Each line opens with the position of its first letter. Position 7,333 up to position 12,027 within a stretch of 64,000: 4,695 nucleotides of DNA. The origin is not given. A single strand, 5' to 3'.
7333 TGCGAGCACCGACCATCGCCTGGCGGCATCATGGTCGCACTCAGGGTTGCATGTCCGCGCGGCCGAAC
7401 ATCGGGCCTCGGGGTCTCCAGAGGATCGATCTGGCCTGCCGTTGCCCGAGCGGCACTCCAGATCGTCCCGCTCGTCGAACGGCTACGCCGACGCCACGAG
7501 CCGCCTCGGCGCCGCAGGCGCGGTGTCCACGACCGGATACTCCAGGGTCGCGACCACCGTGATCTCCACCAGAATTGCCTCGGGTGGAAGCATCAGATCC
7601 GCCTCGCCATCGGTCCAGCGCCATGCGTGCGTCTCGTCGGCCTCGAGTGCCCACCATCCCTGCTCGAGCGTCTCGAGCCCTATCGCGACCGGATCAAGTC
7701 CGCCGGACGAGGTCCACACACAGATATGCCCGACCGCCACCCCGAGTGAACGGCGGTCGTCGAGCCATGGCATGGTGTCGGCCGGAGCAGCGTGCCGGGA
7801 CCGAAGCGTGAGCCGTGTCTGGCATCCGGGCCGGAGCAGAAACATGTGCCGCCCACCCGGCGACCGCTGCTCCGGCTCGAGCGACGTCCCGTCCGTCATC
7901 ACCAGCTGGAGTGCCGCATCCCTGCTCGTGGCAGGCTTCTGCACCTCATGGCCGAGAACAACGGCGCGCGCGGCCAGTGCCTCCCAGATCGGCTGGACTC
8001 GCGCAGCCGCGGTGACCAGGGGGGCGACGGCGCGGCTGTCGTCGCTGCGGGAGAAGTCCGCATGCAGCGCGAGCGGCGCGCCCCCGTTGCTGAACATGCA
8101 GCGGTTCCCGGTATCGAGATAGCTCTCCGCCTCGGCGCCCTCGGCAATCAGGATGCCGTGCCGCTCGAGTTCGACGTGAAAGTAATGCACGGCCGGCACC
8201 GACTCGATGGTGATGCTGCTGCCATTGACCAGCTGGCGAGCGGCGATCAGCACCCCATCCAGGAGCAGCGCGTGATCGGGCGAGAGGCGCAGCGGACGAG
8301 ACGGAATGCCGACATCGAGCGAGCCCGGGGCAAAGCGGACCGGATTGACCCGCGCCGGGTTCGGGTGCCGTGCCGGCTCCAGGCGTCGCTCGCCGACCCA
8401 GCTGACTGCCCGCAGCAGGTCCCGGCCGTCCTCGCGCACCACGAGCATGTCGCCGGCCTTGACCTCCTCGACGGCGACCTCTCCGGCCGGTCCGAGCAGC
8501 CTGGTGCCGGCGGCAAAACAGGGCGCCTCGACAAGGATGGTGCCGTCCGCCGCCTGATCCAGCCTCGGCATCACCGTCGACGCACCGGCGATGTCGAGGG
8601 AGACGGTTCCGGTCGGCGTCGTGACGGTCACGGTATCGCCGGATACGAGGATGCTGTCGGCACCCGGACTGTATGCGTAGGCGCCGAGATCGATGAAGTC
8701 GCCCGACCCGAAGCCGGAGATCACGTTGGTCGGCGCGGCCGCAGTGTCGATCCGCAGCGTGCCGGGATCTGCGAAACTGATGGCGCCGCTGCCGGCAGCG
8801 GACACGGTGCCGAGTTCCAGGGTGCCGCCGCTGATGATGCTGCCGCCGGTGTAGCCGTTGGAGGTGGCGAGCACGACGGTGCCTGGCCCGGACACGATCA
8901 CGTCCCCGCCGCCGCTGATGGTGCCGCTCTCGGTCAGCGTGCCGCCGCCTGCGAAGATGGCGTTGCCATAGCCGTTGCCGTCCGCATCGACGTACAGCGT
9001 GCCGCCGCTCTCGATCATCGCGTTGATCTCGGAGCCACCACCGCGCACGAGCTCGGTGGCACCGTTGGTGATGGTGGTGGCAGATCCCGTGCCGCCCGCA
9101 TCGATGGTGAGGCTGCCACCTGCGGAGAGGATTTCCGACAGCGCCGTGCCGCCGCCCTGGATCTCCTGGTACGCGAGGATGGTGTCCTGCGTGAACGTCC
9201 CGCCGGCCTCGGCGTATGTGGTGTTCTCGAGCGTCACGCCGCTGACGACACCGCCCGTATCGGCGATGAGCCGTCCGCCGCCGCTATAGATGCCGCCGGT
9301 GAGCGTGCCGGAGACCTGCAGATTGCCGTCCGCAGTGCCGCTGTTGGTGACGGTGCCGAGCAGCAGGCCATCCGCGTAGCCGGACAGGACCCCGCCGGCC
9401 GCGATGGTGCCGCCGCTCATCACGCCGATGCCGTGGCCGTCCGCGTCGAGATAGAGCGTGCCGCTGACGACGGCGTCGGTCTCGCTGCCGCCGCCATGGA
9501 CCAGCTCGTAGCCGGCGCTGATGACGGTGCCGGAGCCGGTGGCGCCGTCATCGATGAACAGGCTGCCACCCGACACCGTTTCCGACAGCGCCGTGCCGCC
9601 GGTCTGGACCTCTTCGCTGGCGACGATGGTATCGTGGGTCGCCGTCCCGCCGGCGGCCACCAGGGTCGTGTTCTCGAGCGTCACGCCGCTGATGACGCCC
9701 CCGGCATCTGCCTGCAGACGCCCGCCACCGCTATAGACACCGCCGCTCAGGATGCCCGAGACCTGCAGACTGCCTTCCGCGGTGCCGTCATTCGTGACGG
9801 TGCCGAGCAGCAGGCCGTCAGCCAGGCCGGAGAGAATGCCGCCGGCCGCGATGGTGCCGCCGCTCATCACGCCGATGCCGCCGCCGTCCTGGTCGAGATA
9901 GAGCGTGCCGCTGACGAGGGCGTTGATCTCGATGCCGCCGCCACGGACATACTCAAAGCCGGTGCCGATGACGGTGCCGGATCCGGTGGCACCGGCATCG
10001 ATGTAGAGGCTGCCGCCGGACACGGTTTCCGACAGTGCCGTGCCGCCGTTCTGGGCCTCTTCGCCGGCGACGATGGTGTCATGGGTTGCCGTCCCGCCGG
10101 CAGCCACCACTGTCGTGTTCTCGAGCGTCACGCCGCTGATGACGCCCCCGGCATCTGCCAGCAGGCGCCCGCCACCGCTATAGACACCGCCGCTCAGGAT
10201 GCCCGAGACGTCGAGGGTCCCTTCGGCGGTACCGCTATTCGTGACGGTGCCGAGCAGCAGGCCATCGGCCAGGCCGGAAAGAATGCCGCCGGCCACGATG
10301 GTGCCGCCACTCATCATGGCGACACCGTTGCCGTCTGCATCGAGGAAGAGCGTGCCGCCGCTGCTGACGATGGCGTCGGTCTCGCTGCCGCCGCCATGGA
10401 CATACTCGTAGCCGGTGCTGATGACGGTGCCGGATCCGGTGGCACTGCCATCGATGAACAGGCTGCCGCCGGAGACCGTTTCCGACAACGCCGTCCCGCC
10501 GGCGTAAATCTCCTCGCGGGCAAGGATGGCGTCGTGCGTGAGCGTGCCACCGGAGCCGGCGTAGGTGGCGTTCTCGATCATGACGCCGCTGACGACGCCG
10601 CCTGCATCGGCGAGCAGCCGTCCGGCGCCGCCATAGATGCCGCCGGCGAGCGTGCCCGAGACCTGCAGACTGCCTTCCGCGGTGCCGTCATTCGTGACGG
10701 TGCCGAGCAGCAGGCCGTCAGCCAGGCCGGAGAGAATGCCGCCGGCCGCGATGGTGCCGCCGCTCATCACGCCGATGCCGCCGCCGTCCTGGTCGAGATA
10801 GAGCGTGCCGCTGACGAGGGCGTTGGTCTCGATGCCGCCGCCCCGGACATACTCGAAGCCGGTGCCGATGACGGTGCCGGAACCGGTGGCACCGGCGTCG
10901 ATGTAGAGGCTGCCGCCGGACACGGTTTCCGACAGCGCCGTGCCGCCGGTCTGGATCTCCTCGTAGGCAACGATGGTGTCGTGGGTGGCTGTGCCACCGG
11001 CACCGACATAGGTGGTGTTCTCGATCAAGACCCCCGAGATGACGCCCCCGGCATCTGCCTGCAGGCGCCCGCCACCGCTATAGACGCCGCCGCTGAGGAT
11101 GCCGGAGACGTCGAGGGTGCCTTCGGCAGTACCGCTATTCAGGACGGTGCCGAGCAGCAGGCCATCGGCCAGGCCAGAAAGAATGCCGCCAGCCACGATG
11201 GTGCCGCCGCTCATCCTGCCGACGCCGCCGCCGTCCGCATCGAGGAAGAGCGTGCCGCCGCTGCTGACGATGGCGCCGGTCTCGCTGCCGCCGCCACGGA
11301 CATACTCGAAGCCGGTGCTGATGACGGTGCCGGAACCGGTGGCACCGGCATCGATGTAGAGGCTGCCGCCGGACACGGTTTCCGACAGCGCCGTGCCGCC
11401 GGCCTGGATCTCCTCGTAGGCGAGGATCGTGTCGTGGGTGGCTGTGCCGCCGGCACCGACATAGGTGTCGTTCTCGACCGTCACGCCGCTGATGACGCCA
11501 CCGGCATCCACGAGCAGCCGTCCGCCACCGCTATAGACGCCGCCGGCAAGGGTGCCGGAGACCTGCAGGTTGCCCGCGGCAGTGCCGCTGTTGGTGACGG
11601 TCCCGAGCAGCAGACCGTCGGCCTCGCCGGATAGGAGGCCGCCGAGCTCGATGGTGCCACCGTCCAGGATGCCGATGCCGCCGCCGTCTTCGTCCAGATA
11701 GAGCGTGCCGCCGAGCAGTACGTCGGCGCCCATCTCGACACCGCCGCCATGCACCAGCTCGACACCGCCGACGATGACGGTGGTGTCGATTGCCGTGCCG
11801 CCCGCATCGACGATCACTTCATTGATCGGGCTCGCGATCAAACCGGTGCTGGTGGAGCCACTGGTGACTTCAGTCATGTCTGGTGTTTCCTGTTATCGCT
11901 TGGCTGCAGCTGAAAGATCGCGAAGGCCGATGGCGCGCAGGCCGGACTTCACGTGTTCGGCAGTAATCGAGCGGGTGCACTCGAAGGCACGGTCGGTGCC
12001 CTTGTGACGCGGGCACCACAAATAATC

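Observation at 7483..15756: Candidate new protein-glycosylation system: two BAHT heptosyltransferases, a Hint-domain AIDA-repeat substrate and a divergent regulator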

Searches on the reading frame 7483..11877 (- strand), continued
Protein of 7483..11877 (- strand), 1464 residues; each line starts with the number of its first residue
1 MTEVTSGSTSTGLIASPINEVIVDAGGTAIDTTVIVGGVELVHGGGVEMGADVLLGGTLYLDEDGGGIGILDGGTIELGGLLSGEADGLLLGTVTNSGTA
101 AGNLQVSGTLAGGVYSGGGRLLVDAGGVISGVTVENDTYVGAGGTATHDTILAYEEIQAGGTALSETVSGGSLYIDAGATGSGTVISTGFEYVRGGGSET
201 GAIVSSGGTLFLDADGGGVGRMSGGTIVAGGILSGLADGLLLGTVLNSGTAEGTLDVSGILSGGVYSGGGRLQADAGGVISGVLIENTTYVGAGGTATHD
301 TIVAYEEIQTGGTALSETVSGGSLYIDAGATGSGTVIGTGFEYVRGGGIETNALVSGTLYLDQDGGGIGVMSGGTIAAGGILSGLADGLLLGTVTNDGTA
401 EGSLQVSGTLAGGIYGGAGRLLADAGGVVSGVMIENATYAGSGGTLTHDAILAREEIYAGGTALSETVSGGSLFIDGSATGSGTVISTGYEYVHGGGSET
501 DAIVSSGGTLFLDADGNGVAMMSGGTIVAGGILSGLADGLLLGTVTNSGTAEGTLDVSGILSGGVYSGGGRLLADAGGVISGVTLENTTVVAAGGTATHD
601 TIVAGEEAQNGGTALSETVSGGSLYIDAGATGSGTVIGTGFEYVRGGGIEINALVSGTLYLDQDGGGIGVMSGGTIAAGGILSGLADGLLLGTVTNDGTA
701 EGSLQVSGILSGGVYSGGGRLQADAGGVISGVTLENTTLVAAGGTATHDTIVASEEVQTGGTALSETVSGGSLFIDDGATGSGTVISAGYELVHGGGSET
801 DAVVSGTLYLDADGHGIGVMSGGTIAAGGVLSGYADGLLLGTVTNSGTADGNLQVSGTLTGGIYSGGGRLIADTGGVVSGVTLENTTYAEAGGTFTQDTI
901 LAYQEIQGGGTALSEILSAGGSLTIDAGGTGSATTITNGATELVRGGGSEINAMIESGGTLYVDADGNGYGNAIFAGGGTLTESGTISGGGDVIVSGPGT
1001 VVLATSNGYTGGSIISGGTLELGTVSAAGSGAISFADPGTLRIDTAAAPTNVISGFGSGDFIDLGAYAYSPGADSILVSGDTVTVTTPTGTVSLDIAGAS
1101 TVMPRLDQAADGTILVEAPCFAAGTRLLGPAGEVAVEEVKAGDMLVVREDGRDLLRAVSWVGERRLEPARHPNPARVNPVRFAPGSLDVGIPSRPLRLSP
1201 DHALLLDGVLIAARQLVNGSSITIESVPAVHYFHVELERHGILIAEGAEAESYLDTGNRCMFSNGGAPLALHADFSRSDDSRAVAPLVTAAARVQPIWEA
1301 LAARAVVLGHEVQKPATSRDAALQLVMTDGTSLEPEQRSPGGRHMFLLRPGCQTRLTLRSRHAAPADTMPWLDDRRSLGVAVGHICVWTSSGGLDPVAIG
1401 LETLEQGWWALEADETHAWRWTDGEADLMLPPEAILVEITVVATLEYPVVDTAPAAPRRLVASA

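Call 71: find_encoding_contigs(protein=P0036, flank=6000, max_places=1)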
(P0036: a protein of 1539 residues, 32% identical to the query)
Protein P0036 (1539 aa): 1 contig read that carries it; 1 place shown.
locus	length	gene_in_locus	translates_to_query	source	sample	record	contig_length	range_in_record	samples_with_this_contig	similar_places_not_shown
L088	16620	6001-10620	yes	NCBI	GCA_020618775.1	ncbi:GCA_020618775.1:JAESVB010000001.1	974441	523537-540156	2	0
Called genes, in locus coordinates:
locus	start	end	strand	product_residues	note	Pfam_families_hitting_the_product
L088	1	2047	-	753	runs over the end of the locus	PF00664:ABC_membrane, PF00005:ABC_tran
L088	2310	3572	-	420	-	PF04389:Peptidase_M28 (weak), PF01546:Peptidase_M20, PF07687:M20_dimer (weak)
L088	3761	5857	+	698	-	PF00009:GTP_EFTU, PF22042:EF-G_D2, PF03144:GTP_EFTU_D2, PF14492:EFG_III, PF16658:RF3_C (weak), PF03764:EFG_IV, PF00679:EFG_C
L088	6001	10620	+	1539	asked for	PF16168:AIDA (weak), PF13403:Hint_2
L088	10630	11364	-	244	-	PF00106:adh_short, PF08659:KR, PF13561:adh_short_C2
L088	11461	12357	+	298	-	PF00126:HTH_1, PF03466:LysR_substrate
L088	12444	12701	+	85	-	PF02604:PhdYeFM_antitox (weak)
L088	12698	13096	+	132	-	PF01850:PIN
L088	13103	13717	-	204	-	PF02589:LUD_dom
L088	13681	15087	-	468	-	PF02589:LUD_dom, PF13183:Fer4_8, PF13237:Fer4_10 (faint), PF11870:LutB_C (weak)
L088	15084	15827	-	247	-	PF02754:CCG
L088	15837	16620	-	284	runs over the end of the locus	PF01557:FAA_hydrolase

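Call 82: search_protein_families(library=padloc, proteins=[window:7483-11877:-], max_evalue=0.01)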
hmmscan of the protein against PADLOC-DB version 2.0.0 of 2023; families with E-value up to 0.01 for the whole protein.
window:7483-11877:- (1464 aa): 0 families

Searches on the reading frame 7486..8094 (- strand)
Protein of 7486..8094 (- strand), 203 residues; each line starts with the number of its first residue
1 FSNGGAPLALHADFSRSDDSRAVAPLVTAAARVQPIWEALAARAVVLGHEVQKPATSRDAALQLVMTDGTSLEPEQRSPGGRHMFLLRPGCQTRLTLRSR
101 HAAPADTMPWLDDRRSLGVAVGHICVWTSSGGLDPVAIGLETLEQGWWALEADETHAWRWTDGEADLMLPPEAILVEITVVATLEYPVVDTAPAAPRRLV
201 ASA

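Call 56: search_protein_families(library=pfam, proteins=[window:7486-8094:-], max_evalue=0.01)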
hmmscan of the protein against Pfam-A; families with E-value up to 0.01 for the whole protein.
window:7486-8094:- (203 aa): 0 families

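Call 57: predict_structure(alignment_id=A3)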
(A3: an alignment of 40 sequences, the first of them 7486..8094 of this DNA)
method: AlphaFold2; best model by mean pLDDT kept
length: 203 residues; sequences in the alignment: 40
mean_pLDDT: 87.0   pTM: 0.78
mean pLDDT of the five models: 87.0, 86.1, 86.1, 85.5, 85.2
residues with pLDDT >= 90: 142; 70-90: 28; 50-70: 19; < 50: 14
segments of 3 or more residues with pLDDT < 50: 1-13
pLDDT, mean of each block of 10 residues (from residue 1): 41 53 81 95 96 92 96 95 94 94 95 96 96 87 90 95 96 96 93 67 53
secondary structure, 60 per line:
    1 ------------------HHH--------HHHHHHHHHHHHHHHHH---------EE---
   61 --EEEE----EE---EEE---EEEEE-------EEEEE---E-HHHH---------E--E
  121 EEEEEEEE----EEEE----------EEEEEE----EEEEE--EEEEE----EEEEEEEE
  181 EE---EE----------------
elements in order: H30-46 E63-66 E76-78 E82-86 E94-98 H104-107 E120-128 E133-136 E147-152 E157-161 E164-168 E173-182

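Call 59: fold_search(model_id=the predicted structure, library=pdb)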
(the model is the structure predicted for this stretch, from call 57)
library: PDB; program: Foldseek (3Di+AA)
matches with E <= 10: 983; with E <= 0.001: 0
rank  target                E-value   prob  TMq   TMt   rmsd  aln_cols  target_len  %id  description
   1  8yk2_A                1.6e-02  0.25  0.15  0.07  15.4       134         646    9  Blood group B alpha-1,3-galactosidase AgaBb from Bifidobacterium bifidum, construct T7-tag_24-700 (released 2024-07-10)
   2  6o0a                  2.1e-02  0.35  0.16  0.10  13.4       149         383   13  Crystal structure of flavohemoglobin from Malassezia yamatoensis with bound FAD and heme determined by iron SAD phasing (released 2019-03-06)
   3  7tn9_Q                5.1e-02  0.23  0.16  0.23  12.3       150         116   12  Structure of the Inmazeb cocktail and resistance to escape against Ebola virus (released 2023-01-25)
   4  6zc5_K                6.1e-02  0.10  0.14  0.15  15.1       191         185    9  Human Adenovirus serotype D10 FiberKnob protein (released 2021-06-30)
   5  8zyx_F                6.4e-02  0.41  0.19  0.27  11.9       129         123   12  Neuraminidase of A/Switzerland/9715293/2013 H3N2 in complex with CAV-F6-R54S Fab (released 2025-07-02)
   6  4cw8                  7.1e-02  0.28  0.19  0.25  12.3       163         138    8  Structure of the carboxy-terminal domain of the turkey type 3 siadenovirus fibre, virulent form (released 2015-04-08)
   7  9jt1_C                8.0e-02  0.30  0.16  0.22  11.8       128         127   12  Structure of HBsAg in complex with FabHBC and FabGC1102 (released 2025-07-02)
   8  4jo5                  8.0e-02  0.15  0.16  0.18  12.5       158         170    6  CBM3a-L domain with flanking linkers from scaffoldin cipA of cellulosome of Clostridium thermocellum (released 2013-07-17)
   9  8yk2_B                8.0e-02  0.12  0.14  0.06  15.4       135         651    8  Blood group B alpha-1,3-galactosidase AgaBb from Bifidobacterium bifidum, construct T7-tag_24-700 (released 2024-07-10)
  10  4rox_A                8.9e-02  0.25  0.21  0.15  17.0       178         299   11  Crystal Structure of P Domain of Hawaii Norovirus (GII.1) (released 2016-05-25)
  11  1tza_B                8.9e-02  0.23  0.17  0.25  15.7       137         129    9  X-ray structure of Northeast Structural Genomics Consortium target SoR45 (released 2004-07-27)
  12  9m0b_A                9.4e-02  0.66  0.25  0.08   8.0       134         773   12  Crystal structure of alpha-agarase AGA from Catenovulum maritimum (released 2026-03-04)
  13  8yk3_B                9.4e-02  0.12  0.15  0.07  15.4       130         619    9  Blood group B alpha-1,3-galactosidase AgaBb from Bifidobacterium bifidum, construct T7-tag_24-673 (released 2024-07-10)
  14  5tqq_H                1.1e-01  0.28  0.18  0.28  13.1       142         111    8  Cryo-electron microscopy structure of a bovine CLC-K chloride channel, main (class 1) conformation (released 2017-01-04)
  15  1qfw_I                1.1e-01  0.23  0.20  0.29  12.7       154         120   12  TERNARY COMPLEX OF HUMAN CHORIONIC GONADOTROPIN WITH FV ANTI ALPHA SUBUNIT AND FV ANTI BETA SUBUNIT (released 2000-04-26)
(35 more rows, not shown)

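Call 88: search_protein_representatives(protein=window:7486-8094:-)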
Query: 203 residues. Proteins with E-value up to 0.001 (for the whole library): 1917; up to 1e-10: 791; up to 1e-30: 9. The best 150 are listed.
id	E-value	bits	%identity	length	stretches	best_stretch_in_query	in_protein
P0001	9.2e-128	440.3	100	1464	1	1-203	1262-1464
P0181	1.3e-50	188.4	49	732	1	1-197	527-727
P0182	4.8e-45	170.2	49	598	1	1-202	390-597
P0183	1.5e-35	139.3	48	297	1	5-188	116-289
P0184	1.5e-34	136.0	44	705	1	1-193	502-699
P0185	1.2e-31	126.5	43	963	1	1-198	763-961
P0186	1.2e-31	126.5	45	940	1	1-197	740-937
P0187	2.3e-31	125.6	47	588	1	21-187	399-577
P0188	9.1e-31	123.6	43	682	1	1-182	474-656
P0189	1.1e-30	123.3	43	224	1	1-187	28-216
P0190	2.0e-30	122.5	41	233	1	1-198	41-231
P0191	3.8e-30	121.6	41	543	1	1-197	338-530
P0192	6.8e-30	120.8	40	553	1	1-198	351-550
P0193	1.6e-29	119.6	44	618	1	1-191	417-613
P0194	2.4e-29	119.0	40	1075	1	1-195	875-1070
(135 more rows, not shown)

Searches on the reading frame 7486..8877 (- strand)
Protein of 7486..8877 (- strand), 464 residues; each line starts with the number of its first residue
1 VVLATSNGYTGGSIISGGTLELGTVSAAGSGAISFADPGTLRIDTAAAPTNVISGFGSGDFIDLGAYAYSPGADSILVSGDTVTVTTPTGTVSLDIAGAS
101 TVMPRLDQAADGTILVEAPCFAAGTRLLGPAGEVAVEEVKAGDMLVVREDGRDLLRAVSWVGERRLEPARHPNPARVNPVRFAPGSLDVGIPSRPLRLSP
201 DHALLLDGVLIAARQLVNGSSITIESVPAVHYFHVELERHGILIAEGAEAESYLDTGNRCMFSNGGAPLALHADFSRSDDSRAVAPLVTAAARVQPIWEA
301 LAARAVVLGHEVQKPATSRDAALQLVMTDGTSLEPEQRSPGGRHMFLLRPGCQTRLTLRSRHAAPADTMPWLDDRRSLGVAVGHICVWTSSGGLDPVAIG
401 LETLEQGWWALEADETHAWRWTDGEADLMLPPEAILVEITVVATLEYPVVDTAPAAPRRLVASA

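Call 46: predict_structure(alignment_id=A2)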
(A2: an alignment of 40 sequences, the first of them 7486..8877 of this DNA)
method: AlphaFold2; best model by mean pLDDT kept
length: 464 residues; sequences in the alignment: 40
mean_pLDDT: 85.3   pTM: 0.71
mean pLDDT of the five models: 85.3, 84.7, 84.3, 83.4, 83.4
residues with pLDDT >= 90: 264; 70-90: 124; 50-70: 51; < 50: 25
segments of 3 or more residues with pLDDT < 50: 109-116, 265-277
pLDDT, mean of each block of 10 residues (from residue 1): 50 82 69 86 84 83 83 78 86 85 55 48 97 98 96 96 87 87 98 97 96 96 95 92 97 77 53 46 87 97 97 92 96 94 94 91 95 94 96 90 86 92 96 95 94 56 50
secondary structure, 60 per line:
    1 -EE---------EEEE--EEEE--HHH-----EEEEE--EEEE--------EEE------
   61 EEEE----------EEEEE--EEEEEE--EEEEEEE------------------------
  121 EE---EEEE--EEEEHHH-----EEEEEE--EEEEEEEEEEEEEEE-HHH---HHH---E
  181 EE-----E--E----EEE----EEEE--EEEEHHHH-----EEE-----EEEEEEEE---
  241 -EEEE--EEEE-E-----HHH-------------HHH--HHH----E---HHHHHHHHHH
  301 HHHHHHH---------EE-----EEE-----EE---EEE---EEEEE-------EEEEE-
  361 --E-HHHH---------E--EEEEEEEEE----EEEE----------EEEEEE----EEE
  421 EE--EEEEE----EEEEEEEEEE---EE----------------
elements in order: E13-16 E19-22 E33-37 E40-43 E52-54 E61-64 E75-79 E82-87 E90-96 E126-129 E132-135 E144-149 E152-166 E180-182 E196-198 E203-206 E209-212 H213-216 E222-224 E230-237 E242-245 E248-251 H291-307 E324-326 E337-339 E343-347 E355-359 H365-368 E381-389 E394-397 E408-413 E418-422 E425-429 E434-443

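Call 49: fold_search(model_id=the predicted structure, library=pdb)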
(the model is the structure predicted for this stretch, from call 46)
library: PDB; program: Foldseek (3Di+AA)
matches with E <= 10: 896; with E <= 0.001: 25
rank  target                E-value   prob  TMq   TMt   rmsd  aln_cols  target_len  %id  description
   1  6tmm_BBB              3.3e-06  1.00  0.23  0.64   4.7       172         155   11  BIL2 domain from T.thermophila BUBL1 locus (C1A-N143A) (released 2020-12-16)
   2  2lwy_MODEL_1_A        3.7e-06  1.00  0.22  0.66   3.9       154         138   19  Solution Structure of Bacterial Intein-Like domain from Clostridium thermocellum (released 2013-05-08)
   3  6y75_B                4.9e-06  1.00  0.23  0.66   5.3       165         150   12  BIL2 domain from T.thermophila BUBL1 locus (C1A-N143A) (released 2021-02-03)
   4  6y75_A                4.9e-06  1.00  0.22  0.64   5.4       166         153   11  BIL2 domain from T.thermophila BUBL1 locus (C1A-N143A) (released 2021-02-03)
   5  6tmm_AAA              9.1e-06  1.00  0.23  0.63   5.7       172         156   12  BIL2 domain from T.thermophila BUBL1 locus (C1A-N143A) (released 2020-12-16)
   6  2in8                  3.5e-05  1.00  0.21  0.63   4.2       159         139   22  crystal structure of Mtu recA intein, splicing domain (released 2007-05-01)
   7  2in0                  3.5e-05  1.00  0.21  0.63   4.3       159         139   23  crystal structure of Mtu recA intein splicing domain (released 2007-05-01)
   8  2imz_B                3.7e-05  1.00  0.21  0.63   4.2       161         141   22  Crystal structure of Mtu recA intein splicing domain (released 2007-05-01)
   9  2in9                  5.5e-05  1.00  0.21  0.63   4.2       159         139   21  crystal structure of Mtu recA intein, splicing domain (released 2007-05-01)
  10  5i0a                  5.5e-05  1.00  0.21  0.61   4.3       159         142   22  RecA mini intein in complex with cisplatin (released 2016-09-21)
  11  6frh_B                5.8e-05  1.00  0.23  0.66   3.9       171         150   10  Crystal structure of Ssp DnaB Mini-Intein variant M86 (released 2019-01-30)
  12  3ifj_A                8.1e-05  1.00  0.21  0.61   4.1       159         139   23  Crystal structure of Mtu recA intein, splicing domain (released 2009-10-06)
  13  1zde                  1.1e-04  1.00  0.22  0.57   4.8       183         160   13  1.95 Angstrom Crystal Structure of a dnaE Intein Precursor from Synechocystis Sp. Pcc 6803 (released 2006-01-24)
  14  6riy_A                1.7e-04  1.00  0.21  0.64   4.7       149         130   17  Crystal structure of MchDnaB-1 intein (N145AA) (released 2020-05-13)
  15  3igd                  2.0e-04  1.00  0.21  0.60   4.3       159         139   23  Crystal structure of Mtu recA intein, splicing domain (released 2009-10-06)
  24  1at0                  8.2e-04  1.00  0.20  0.57   6.6       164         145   15  17-kDA fragment of hedgehog C-terminal autoprocessing domain (released 1997-11-12)
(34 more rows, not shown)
